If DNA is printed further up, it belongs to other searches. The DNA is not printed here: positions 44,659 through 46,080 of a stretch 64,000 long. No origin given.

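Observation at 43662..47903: Class I terpene synthase in an AT-rich, repeat-bearing accessory island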

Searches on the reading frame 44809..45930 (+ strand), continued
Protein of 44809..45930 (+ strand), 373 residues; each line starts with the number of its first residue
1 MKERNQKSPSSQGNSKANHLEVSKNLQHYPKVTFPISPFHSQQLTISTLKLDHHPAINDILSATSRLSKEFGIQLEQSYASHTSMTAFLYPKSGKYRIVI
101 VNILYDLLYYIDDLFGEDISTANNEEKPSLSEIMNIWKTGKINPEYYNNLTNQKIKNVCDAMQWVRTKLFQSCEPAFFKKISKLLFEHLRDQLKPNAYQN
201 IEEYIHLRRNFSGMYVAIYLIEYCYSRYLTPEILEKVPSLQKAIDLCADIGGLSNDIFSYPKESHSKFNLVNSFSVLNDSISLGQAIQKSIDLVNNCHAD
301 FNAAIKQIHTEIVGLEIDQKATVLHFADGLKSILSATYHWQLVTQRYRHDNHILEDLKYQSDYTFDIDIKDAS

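Call 27: find_encoding_contigs(protein=P0002, flank=10000, max_places=3)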
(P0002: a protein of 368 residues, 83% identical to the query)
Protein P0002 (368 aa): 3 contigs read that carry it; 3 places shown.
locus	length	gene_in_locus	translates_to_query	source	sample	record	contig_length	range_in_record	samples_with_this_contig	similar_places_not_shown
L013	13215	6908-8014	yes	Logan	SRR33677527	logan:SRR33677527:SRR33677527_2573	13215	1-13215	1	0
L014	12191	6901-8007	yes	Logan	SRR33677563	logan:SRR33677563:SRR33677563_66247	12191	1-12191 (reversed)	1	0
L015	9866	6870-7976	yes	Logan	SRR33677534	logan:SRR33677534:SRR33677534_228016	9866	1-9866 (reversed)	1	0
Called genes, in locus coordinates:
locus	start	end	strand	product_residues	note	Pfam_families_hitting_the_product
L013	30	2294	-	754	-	PF01315:Ald_Xan_dh_C, PF02738:MoCoBD_1, PF20256:MoCoBD_2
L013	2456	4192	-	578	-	PF18962:Por_Secre_tail (faint), PF13884:Peptidase_S74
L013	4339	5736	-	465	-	PF01799:Fer2_2, PF00941:FAD_binding_5, PF03450:CO_deh_flav_C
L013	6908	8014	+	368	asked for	PF03936:Terpene_synth_C (weak), PF19086:Terpene_syn_C_2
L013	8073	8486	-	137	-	-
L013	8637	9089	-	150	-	PF25056:DUF7793 (weak)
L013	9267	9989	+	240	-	-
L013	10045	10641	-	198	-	PF01502:PRA-CH, PF01503:PRA-PH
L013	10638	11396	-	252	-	PF00977:His_biosynth, PF05690:ThiG (faint), PF01207:Dus (faint), PF02581:TMP-TENI (faint), PF03060:NMO (faint)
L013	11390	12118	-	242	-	PF00977:His_biosynth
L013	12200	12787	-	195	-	PF00117:GATase, PF01174:SNO, PF07685:GATase_3 (weak)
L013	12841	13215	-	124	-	?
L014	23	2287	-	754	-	PF01315:Ald_Xan_dh_C, PF02738:MoCoBD_1, PF20256:MoCoBD_2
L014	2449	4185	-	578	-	PF18962:Por_Secre_tail (faint), PF13884:Peptidase_S74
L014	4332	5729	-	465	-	PF01799:Fer2_2, PF00941:FAD_binding_5, PF03450:CO_deh_flav_C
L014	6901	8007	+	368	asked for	PF03936:Terpene_synth_C (weak), PF19086:Terpene_syn_C_2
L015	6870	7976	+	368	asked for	PF03936:Terpene_synth_C (weak), PF19086:Terpene_syn_C_2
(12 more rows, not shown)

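Call 30: fold_search(model_id=the predicted structure, library=pdb)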
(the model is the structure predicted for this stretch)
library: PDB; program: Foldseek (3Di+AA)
matches with E <= 10: 605; with E <= 0.001: 249
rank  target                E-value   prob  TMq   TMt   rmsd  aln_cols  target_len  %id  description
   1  5dw7                  1.9e-08  1.00  0.61  0.73   5.1       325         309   16  Crystal structure of the unliganded geosmin synthase N-terminal domain from Streptomyces coelicolor (released 2015-11-25)
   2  8h6q_A                1.9e-08  1.00  0.64  0.71   5.0       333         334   20  Class I sesquiterpene synthase BCBOT2 (apo) (released 2023-08-23)
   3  9hqb_C                2.6e-08  1.00  0.63  0.73   4.4       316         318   16  1-Epi-Cubenol Synthase from Nonomuraea coxensis (NcECS) in complex with 2,3-DHFPP (released 2025-12-24)
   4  8h6q_C                2.7e-08  1.00  0.63  0.72   5.2       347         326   21  Class I sesquiterpene synthase BCBOT2 (apo) (released 2023-08-23)
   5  9hqb_B                3.3e-08  1.00  0.64  0.75   4.4       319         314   16  1-Epi-Cubenol Synthase from Nonomuraea coxensis (NcECS) in complex with 2,3-DHFPP (released 2025-12-24)
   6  8h6q_D                3.6e-08  1.00  0.63  0.73   5.0       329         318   19  Class I sesquiterpene synthase BCBOT2 (apo) (released 2023-08-23)
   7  9m25_A                4.3e-08  1.00  0.61  0.72   4.8       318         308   15  Type I diterpene synthase from Streptomyces (released 2026-03-04)
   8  9c7k_B                5.3e-08  1.00  0.64  0.75   5.1       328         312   12  Crystal structure of pentalenene synthase variant F76A with PEG molecule in the active site (released 2024-11-06)
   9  9hqb_A                5.8e-08  1.00  0.66  0.74   4.0       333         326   17  1-Epi-Cubenol Synthase from Nonomuraea coxensis (NcECS) in complex with 2,3-DHFPP (released 2025-12-24)
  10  9hq2                  6.0e-08  1.00  0.64  0.74   4.4       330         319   17  1-Epi-Cubenol Synthase from Nonomuraea coxensis (NcECS): Open State (released 2025-12-24)
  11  9hqa_B                6.3e-08  1.00  0.62  0.71   4.2       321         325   16  1-Epi-Cubenol Synthase from Nonomuraea coxensis (NcECS) in complex with pyrophosphate (released 2025-12-24)
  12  9hr0_A                6.6e-08  1.00  0.62  0.74   5.3       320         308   17  T-Muurolol Synthase from Roseiflexus castenholzii (TmS) in complex with converted 10,11-DHFPP (compound 2+) (released 2025-12-24)
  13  9hqm_B                6.8e-08  1.00  0.64  0.76   4.5       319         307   18  T-Muurolol Synthase from Roseiflexus castenholzii (TmS) in complex with FSPP (released 2025-12-24)
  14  9hqa_A                6.8e-08  1.00  0.62  0.71   4.1       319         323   15  1-Epi-Cubenol Synthase from Nonomuraea coxensis (NcECS) in complex with pyrophosphate (released 2025-12-24)
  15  8h6q_B                7.1e-08  1.00  0.64  0.73   5.1       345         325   20  Class I sesquiterpene synthase BCBOT2 (apo) (released 2023-08-23)
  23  9m25_B                1.0e-07  1.00  0.61  0.73   5.1       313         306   14  Type I diterpene synthase from Streptomyces (released 2026-03-04)
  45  6oh8_A                2.9e-07  1.00  0.63  0.75   4.1       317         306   13  Crystal structure of (E)-biformene synthase LrdC from Streptomyces sp. strain K155 in the dimeric form (released 2019-04-17)
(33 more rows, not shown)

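Call 31: search_protein_representatives(alignment_id=A2)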
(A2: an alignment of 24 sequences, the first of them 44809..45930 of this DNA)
Query: 24 sequences, 355 profile positions. Proteins with E-value up to 0.001 (for the whole library): 2741; up to 1e-10: 842; up to 1e-30: 115. The best 150 are listed.
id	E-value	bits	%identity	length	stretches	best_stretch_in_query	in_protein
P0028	4.8e-160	548.6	-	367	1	1-351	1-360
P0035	6.4e-122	423.2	-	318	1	25-347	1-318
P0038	1.1e-111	389.5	-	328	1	23-346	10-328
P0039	8.9e-96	337.2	-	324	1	26-346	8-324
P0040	3.4e-93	328.7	-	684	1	25-346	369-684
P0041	5.3e-93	328.1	-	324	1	25-349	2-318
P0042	4.7e-89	315.1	-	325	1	20-346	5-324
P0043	6.5e-83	294.9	-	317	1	25-346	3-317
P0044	7.9e-83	294.6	-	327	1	26-350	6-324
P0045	1.9e-78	280.2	-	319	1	25-346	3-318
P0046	9.9e-78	277.9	-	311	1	27-346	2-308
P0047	9.1e-75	268.1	-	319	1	26-346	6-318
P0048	9.6e-74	264.7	-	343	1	12-346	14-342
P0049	1.0e-69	251.5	-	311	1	26-347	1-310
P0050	1.8e-68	247.4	-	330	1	24-346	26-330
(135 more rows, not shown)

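Call 35: find_encoding_contigs(protein=P0005, flank=8000, max_places=2)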
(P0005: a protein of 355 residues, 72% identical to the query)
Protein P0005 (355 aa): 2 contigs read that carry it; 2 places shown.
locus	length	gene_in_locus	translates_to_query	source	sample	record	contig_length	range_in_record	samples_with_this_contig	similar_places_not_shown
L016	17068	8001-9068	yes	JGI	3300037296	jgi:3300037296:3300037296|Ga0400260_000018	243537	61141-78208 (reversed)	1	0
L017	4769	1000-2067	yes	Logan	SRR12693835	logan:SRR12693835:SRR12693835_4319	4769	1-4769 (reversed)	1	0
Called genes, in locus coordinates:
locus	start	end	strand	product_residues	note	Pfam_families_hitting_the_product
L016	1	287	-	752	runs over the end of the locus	PF01315:Ald_Xan_dh_C, PF02738:MoCoBD_1, PF20256:MoCoBD_2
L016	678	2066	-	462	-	PF01799:Fer2_2, PF00941:FAD_binding_5, PF03450:CO_deh_flav_C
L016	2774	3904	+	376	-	PF03936:Terpene_synth_C, PF19086:Terpene_syn_C_2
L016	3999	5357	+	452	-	PF00067:p450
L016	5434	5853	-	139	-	-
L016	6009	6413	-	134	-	-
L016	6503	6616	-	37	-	-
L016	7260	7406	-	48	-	-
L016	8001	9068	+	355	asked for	PF03936:Terpene_synth_C (weak), PF19086:Terpene_syn_C_2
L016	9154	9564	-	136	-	-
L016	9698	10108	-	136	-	-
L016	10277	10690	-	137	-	-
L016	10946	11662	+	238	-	-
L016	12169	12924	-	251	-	-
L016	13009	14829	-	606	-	PF20154:LNT_N, PF00795:CN_hydrolase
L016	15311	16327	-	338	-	PF01032:FecCD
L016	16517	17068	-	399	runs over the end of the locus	PF01497:Peripla_BP_2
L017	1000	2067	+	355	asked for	PF03936:Terpene_synth_C (weak), PF19086:Terpene_syn_C_2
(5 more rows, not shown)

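Call 36: find_encoding_contigs(protein=P0012, flank=8000, max_places=2)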
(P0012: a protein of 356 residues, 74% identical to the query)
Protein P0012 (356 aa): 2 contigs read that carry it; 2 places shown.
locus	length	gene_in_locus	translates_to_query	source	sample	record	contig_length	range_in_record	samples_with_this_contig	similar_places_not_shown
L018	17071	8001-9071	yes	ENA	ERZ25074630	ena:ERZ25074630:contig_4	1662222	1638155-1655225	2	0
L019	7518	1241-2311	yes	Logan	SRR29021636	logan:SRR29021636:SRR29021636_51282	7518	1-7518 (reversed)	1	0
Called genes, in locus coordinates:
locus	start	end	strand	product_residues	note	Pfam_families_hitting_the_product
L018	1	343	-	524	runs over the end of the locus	PF13884:Peptidase_S74, PF18962:Por_Secre_tail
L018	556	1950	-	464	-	PF01799:Fer2_2, PF00941:FAD_binding_5, PF03450:CO_deh_flav_C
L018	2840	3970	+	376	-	PF03936:Terpene_synth_C, PF19086:Terpene_syn_C_2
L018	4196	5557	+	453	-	PF00067:p450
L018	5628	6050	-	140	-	-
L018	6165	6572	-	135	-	-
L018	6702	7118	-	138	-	-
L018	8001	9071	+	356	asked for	PF19086:Terpene_syn_C_2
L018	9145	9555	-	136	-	-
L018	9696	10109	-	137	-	-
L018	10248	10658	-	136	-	-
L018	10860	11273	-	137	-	-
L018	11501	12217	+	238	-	-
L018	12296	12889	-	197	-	PF01502:PRA-CH, PF01503:PRA-PH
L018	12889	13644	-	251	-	PF00977:His_biosynth, PF00478:IMPDH (faint), PF01207:Dus (weak), PF02581:TMP-TENI (faint), PF05690:ThiG (faint), PF03060:NMO (faint)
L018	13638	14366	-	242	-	PF00977:His_biosynth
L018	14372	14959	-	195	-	PF00117:GATase, PF07685:GATase_3 (weak), PF01174:SNO (weak)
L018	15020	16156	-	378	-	PF08645:PNK3P (faint), PF13242:Hydrolase_like (weak), PF00475:IGPD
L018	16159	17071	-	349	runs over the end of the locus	PF01053:Cys_Met_Meta_PP, PF00155:Aminotran_1_2, PF04864:Alliinase_C (faint)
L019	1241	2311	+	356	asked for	PF19086:Terpene_syn_C_2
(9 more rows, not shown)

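Call 37: find_encoding_contigs(protein=P0011, flank=8000, max_places=2)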
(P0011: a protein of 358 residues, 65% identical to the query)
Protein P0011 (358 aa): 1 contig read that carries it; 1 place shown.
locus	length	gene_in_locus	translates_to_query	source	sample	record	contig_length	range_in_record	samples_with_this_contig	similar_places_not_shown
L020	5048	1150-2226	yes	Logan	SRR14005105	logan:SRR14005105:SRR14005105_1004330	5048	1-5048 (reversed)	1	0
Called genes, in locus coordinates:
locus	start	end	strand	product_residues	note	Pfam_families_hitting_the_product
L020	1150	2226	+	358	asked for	PF03936:Terpene_synth_C, PF19086:Terpene_syn_C_2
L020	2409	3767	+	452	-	PF00067:p450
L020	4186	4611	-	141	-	-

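Call 38: find_encoding_contigs(protein=P0016, flank=8000, max_places=2)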
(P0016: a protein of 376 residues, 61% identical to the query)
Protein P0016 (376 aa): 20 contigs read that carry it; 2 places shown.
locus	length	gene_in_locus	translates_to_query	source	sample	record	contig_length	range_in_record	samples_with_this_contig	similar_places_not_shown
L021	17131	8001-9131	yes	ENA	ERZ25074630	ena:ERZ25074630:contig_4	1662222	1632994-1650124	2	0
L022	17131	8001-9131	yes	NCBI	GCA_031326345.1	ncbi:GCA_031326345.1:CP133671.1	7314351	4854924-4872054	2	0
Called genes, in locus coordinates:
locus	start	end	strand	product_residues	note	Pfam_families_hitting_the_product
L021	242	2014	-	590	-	-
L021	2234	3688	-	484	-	PF13884:Peptidase_S74, PF18962:Por_Secre_tail (weak)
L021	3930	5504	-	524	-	PF13884:Peptidase_S74, PF18962:Por_Secre_tail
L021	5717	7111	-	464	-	PF01799:Fer2_2, PF00941:FAD_binding_5, PF03450:CO_deh_flav_C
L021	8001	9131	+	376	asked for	PF03936:Terpene_synth_C, PF19086:Terpene_syn_C_2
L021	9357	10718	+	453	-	PF00067:p450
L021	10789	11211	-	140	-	-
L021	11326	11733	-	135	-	-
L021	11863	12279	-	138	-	-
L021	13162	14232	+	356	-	PF19086:Terpene_syn_C_2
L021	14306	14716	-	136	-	-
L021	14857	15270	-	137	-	-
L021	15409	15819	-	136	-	-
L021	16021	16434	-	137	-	-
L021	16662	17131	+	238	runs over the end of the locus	-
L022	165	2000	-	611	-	-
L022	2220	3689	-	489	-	PF13884:Peptidase_S74, PF18962:Por_Secre_tail (weak)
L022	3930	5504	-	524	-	PF13884:Peptidase_S74, PF18962:Por_Secre_tail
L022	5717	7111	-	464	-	PF01799:Fer2_2, PF00941:FAD_binding_5, PF03450:CO_deh_flav_C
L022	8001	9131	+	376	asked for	PF03936:Terpene_synth_C, PF19086:Terpene_syn_C_2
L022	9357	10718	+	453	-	PF00067:p450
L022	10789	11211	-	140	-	-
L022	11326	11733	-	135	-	-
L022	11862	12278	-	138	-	-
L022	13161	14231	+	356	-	PF19086:Terpene_syn_C_2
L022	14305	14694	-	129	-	-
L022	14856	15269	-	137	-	-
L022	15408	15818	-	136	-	-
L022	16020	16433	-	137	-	-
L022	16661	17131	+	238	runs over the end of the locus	-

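Call 45: find_related_loci(query=A2, collection=metagenome_contigs, flank=7000)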
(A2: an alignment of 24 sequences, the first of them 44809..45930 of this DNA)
Query A2 (373 aa) in metagenome_contigs; peptide patterns used: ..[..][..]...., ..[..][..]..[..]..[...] (x = any residue, [..] = any of these).
241 stretches matched a pattern; 6 encode a relative of the query (tblastn E <= 1e-3); 6 distinct loci.
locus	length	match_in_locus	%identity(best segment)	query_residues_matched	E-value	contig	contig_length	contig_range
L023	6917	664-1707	74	1-362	0e+0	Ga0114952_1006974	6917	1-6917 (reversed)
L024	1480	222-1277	68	6-362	0e+0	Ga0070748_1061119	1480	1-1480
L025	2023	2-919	60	54-358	4e-130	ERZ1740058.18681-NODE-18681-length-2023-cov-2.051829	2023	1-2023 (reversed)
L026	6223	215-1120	31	68-358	5e-35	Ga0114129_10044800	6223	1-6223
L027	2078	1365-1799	26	198-340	2e-10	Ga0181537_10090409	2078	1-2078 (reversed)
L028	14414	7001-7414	27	209-352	4e-6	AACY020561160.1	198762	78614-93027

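Call 46: find_encoding_contigs(protein=P0004, flank=7000, max_places=1)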
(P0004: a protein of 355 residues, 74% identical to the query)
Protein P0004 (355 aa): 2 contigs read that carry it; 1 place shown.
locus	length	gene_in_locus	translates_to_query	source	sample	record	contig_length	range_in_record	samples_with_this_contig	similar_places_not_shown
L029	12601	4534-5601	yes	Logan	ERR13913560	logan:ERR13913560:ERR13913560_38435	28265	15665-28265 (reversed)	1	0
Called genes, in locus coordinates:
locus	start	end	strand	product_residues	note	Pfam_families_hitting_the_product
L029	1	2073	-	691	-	?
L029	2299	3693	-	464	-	PF01799:Fer2_2, PF00941:FAD_binding_5, PF03450:CO_deh_flav_C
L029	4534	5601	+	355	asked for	PF03936:Terpene_synth_C (faint), PF19086:Terpene_syn_C_2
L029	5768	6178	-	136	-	-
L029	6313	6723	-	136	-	-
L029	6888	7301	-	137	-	-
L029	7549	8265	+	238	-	-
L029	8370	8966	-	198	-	PF01502:PRA-CH, PF01503:PRA-PH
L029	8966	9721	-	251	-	PF00977:His_biosynth, PF05690:ThiG (faint), PF01207:Dus, PF02581:TMP-TENI (faint), PF03060:NMO (faint), PF01180:DHO_dh (faint)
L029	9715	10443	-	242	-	PF00977:His_biosynth, PF00478:IMPDH (faint)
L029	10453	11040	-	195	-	PF00117:GATase, PF01174:SNO (weak), PF07685:GATase_3 (weak)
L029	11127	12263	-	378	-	PF00475:IGPD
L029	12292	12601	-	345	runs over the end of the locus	PF01053:Cys_Met_Meta_PP (weak), PF00155:Aminotran_1_2, PF04864:Alliinase_C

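Call 47: find_encoding_contigs(protein=P0007, flank=7000, max_places=1)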
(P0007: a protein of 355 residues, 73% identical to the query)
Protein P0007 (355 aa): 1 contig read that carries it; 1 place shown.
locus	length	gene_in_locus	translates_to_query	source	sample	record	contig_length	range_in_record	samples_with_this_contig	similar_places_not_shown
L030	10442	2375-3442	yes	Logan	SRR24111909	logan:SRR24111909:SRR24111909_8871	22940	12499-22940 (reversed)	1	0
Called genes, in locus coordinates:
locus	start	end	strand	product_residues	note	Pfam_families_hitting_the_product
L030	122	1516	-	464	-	PF01799:Fer2_2, PF00941:FAD_binding_5, PF03450:CO_deh_flav_C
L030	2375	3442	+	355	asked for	PF03936:Terpene_synth_C (weak), PF19086:Terpene_syn_C_2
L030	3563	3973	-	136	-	-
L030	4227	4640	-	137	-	-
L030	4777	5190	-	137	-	-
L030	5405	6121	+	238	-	-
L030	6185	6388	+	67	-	-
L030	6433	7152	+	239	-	-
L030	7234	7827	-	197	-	PF01502:PRA-CH, PF01503:PRA-PH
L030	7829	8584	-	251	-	PF00977:His_biosynth, PF05690:ThiG (faint), PF01207:Dus (weak), PF02581:TMP-TENI (faint), PF03060:NMO (faint)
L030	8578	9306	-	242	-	PF00977:His_biosynth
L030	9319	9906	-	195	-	PF00117:GATase, PF07685:GATase_3 (weak), PF01174:SNO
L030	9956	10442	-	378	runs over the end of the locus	PF13242:Hydrolase_like (weak), PF00475:IGPD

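Call 48: find_encoding_contigs(protein=P0008, flank=7000, max_places=1)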
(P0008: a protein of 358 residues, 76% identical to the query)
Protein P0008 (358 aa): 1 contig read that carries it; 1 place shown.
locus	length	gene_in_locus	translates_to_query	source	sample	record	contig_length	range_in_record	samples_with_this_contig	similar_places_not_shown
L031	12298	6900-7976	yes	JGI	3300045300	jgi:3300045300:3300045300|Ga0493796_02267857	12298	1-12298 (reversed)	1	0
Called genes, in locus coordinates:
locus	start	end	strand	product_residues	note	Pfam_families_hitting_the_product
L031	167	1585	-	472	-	PF06181:Urate_ox_N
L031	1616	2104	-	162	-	PF05163:DinB (weak)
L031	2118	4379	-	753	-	PF01315:Ald_Xan_dh_C, PF02738:MoCoBD_1, PF20256:MoCoBD_2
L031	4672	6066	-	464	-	PF01799:Fer2_2, PF00941:FAD_binding_5, PF03450:CO_deh_flav_C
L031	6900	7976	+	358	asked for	PF03936:Terpene_synth_C (weak), PF19086:Terpene_syn_C_2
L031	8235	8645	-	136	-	-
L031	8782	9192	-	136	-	PF25056:DUF7793 (faint)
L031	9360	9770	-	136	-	-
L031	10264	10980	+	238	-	-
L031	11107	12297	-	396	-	?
